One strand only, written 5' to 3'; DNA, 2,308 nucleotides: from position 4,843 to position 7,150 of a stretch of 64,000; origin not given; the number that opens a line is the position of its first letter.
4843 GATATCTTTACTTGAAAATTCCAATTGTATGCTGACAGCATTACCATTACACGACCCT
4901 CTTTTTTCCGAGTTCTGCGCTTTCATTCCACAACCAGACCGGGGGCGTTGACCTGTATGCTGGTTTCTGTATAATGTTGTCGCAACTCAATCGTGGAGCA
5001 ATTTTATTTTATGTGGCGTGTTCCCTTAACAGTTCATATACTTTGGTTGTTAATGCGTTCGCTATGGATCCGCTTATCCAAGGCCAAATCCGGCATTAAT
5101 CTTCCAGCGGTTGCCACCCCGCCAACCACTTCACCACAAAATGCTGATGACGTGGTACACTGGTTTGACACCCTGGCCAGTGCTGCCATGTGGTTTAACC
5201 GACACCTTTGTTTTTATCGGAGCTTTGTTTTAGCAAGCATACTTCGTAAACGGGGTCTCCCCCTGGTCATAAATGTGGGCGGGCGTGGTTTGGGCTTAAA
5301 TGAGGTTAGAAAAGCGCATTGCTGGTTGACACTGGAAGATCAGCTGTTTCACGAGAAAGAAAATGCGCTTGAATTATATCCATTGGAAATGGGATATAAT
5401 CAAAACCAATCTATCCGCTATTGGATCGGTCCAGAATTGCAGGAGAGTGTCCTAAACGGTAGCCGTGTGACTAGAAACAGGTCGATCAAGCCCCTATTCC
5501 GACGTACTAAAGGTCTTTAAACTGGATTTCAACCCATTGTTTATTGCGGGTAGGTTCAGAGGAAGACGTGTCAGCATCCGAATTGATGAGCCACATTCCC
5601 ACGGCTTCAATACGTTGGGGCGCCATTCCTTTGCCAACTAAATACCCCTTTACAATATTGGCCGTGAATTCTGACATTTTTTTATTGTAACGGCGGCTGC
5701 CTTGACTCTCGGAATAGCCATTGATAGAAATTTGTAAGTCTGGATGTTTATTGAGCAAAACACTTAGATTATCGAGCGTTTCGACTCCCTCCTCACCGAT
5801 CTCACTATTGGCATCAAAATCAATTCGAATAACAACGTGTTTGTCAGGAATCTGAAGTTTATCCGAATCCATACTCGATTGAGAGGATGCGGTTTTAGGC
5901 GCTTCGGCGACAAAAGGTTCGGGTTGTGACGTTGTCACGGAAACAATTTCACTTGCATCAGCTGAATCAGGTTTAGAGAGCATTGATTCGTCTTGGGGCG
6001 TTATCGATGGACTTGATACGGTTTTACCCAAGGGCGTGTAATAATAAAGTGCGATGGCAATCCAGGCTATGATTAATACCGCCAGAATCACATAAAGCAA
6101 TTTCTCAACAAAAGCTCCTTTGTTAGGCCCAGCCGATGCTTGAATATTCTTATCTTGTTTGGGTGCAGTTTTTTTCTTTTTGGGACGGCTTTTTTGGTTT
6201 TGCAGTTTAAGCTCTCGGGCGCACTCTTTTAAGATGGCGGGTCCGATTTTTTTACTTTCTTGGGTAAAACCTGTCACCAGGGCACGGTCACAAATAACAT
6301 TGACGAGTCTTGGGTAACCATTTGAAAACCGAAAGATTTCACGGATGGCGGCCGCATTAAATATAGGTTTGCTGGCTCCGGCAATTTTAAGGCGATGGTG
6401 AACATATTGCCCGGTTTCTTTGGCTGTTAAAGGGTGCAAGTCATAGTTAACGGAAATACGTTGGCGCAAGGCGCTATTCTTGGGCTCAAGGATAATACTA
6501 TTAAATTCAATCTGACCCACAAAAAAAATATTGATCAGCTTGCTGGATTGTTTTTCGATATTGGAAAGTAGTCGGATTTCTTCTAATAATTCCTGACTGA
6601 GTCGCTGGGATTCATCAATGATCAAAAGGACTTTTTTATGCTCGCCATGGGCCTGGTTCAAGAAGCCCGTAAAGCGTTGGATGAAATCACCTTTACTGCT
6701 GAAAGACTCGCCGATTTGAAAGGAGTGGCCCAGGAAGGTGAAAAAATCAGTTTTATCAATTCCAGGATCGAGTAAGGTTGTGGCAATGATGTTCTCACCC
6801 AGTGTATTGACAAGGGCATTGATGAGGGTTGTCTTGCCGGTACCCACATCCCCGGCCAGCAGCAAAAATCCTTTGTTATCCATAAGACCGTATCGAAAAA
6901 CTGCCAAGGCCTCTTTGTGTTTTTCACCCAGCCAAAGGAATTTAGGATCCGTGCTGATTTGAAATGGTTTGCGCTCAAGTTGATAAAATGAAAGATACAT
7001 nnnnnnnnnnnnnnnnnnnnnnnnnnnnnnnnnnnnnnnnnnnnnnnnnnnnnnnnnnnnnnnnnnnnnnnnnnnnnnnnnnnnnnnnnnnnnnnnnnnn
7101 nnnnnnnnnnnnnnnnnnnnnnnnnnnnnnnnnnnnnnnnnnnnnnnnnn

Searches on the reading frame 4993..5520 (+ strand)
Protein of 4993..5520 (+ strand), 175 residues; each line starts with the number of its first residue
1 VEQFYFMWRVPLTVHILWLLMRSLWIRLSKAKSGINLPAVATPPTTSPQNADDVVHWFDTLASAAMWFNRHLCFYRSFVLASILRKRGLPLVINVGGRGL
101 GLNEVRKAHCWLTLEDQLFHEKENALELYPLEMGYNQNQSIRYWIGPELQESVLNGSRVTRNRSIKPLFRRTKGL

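Call 3: search_protein_families(library=pfam, proteins=[window:4993-5520:+], max_evalue=1)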
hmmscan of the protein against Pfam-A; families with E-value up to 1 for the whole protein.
window:4993-5520:+ (175 aa): 1 family
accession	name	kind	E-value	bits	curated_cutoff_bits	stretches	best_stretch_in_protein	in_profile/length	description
PF13471.12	Transglut_core3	-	1.7e-08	34.8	26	1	27-124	11-107/117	Transglutaminase-like superfamily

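Call 4: search_protein_families(library=ncbifam, proteins=[window:4993-5520:+], max_evalue=1)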
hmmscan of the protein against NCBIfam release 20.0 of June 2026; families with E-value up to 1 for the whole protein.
window:4993-5520:+ (175 aa): 1 family
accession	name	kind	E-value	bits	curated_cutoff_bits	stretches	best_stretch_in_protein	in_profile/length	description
NF033537.1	lasso_biosyn_B2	equivalog_domain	1.8e-07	31.6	33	1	7-124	6-121/132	lasso peptide biosynthesis B2 protein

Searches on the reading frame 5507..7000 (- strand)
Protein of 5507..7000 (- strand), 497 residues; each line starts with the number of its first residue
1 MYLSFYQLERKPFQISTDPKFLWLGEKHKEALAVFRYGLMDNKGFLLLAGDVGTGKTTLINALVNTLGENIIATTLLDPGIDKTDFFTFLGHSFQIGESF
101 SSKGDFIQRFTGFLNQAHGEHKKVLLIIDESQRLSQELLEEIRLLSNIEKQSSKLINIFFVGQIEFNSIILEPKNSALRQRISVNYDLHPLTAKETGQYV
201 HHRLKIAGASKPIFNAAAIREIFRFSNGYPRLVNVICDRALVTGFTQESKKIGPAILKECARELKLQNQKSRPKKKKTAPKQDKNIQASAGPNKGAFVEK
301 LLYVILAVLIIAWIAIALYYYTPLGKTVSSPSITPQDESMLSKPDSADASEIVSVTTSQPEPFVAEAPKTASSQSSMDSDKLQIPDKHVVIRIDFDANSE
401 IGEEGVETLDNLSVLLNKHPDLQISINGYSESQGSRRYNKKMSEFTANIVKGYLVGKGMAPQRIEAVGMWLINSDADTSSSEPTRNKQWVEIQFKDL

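Call 3: search_protein_families(library=pfam, proteins=[window:5507-7000:-], max_evalue=1)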
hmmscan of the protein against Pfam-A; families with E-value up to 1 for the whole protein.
window:5507-7000:- (497 aa): 33 families (the best 25 are shown)
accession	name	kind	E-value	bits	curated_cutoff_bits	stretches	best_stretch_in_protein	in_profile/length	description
PF13401.12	AAA_22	-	6.3e-23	82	27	1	42-169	4-129/130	AAA domain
PF00691.25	OmpA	-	4.2e-10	40.3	27.2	1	399-470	7-80/98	OmpA family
PF13191.12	AAA_16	-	1.3e-07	32.7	32.6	1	43-152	24-162/167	AAA ATPase domain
PF00004.35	AAA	-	1.1e-05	26.3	21.2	1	46-138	1-73/131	ATPase family associated with various cellular activities (AAA)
PF13604.12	AAA_30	-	1.2e-05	25.6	27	1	34-156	9-120/191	AAA domain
PF13245.12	AAA_19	-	4.9e-05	24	25.1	1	43-162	11-124/134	AAA domain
PF13173.12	AAA_14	-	0.00029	21.3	27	1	45-195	4-127/129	AAA domain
PF09848.15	SLFN-g3_helicase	-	0.00041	20.2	24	1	46-163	4-123/354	Schlafen group 3, DNA/RNA helicase domain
PF02367.23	TsaE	-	0.00077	19.9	26.6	1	39-69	17-47/128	Threonylcarbamoyl adenosine biosynthesis protein TsaE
PF13555.12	AAA_29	-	0.0025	18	27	1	40-66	19-45/61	P-loop containing region of AAA domain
PF00437.27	T2SSE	-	0.0049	16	24.9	1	30-72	129-171/370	Type II/IV secretion system protein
PF12775.13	AAA_7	-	0.0082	16.1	25.8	1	39-72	29-63/181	P-loop containing dynein motor region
PF20720.3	nSTAND3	-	0.012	15.8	27.2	1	40-67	14-41/155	Novel STAND NTPase 3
PF24883.2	NPHP3_N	-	0.013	16.1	24.8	1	42-70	21-49/164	Nephrocystin 3, N-terminal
PF13476.12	AAA_23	-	0.029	15.4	27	1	42-241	18-155/201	AAA domain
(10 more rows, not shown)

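Call 4: search_protein_families(library=ncbifam, proteins=[window:5507-7000:-], max_evalue=1)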
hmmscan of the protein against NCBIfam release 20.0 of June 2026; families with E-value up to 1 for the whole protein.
window:5507-7000:- (497 aa): 46 families (the best 25 are shown)
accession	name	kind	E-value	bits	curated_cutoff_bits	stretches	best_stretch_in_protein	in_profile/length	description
TIGR03015.1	pepcterm_ATPase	hypoth_equivalog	4.7e-76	255.8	324.5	1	1-265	1-267/269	XrtA/PEP-CTERM system-associated ATPase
NF053611.1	YiaD_Gzip_OmpA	equivalog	2.3e-14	53.6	175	1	393-483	104-195/206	YiaD family glycine zipper/OmpA-like lipoprotein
NF053612.1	anchor_PA1041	equivalog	2.6e-12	47.2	250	1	362-493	105-234/236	PA1041 family peptidoglycan-binding anchor lipoprotein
NF053613.1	OMP_toxin_LptF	equivalog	4.1e-12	46.3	400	1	398-470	149-221/256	lipotoxin F family OmpA-related lipoprotein LptF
TIGR03789.1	pdsO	hypoth_equivalog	1.2e-11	44.8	152.2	1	383-467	131-216/243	sortase-associated OmpA-like protein PdsO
NF052230.1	T9SS_PorE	exception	1.2e-10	40.3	600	1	394-468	520-593/648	PorE family type IX secretion system protein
NF007804.1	PRK10510.1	equivalog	1.9e-09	37.2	307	1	393-494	114-216/219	OmpA family lipoprotein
NF045787.1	OmpABordt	equivalog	6.4e-09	35.8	200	1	393-491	89-186/194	outer membrane protein OmpA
NF008067.1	PRK10802.1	equivalog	1.3e-08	34.9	261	1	371-467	47-144/171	peptidoglycan-associated lipoprotein Pal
TIGR02802.1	Pal_lipo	equivalog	2.2e-08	34.1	125.35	1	394-467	5-77/104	peptidoglycan-associated lipoprotein Pal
NF053607.1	CHU_0125_OmpA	equivalog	7.2e-08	31.4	620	1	391-468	533-609/639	CHU_0125 family OmpA-like outer membrane integrity protein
NF008071.1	PRK10808.1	equivalog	2.4e-07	30.4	277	1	394-470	236-313/358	porin OmpA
NF053585.1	OMP_LP_YfiB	equivalog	6.8e-06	26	128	1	396-469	61-135/163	outer membrane lipoprotein YfiB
NF047726.1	AutTranAdhPGAsTpgA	equivalog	3e-05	23.3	350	1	388-466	153-233/268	trimeric autotransporter adhesin/peptidogylcan-associated protein TpgA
TIGR00150.1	T6A_YjeE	equivalog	4.7e-05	23.3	60.1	1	40-73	19-52/135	tRNA (adenosine(37)-N6)-threonylcarbamoyltransferase complex ATPase subunit type 1 TsaE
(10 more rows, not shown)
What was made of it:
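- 5507..7000 (-): Downstream gene: 497-aa ExeA/GspA-like AAA_22 ATPase, then a hydrophobic segment, then an OmpA-like peptidoglycan-binding domain. Its start codon abuts the target's stop codon. TIGR03015 at 255.8 bits, below its cut-off of 324.5 (calls 3, 4).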

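Call 54: search_protein_families(library=padloc, proteins=[window:5507-7000:-], max_evalue=0.01)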
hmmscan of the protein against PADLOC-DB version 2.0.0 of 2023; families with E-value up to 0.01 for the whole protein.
window:5507-7000:- (497 aa): 9 families
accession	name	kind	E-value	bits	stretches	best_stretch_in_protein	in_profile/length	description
PDLC00914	TRIP13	-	1.6e-05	22.5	1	23-71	52-99/302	TRIP13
PDLC04476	PDC-M16A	-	1.7e-05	21.5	1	28-79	9-61/691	-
PDLC04140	mad8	-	0.00011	19.8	1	38-129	21-85/314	mads_8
PDLC04474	PDC-M16A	-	0.00022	17.8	1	22-80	214-272/917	-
PDLC02350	AbiO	-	0.00055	16.8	1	43-156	192-289/468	AbiO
PDLC04547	PDC-M26A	-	0.00056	16.6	0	39-69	328-358/724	-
PDLC01734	typeIV_RecD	-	0.00073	15.9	1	40-152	352-462/763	RecD_0_IVD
PDLC02372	Nhi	-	0.0011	15.7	1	41-143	197-284/470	-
PDLC04475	PDC-M16A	-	0.0021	14.7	1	26-70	14-58/721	-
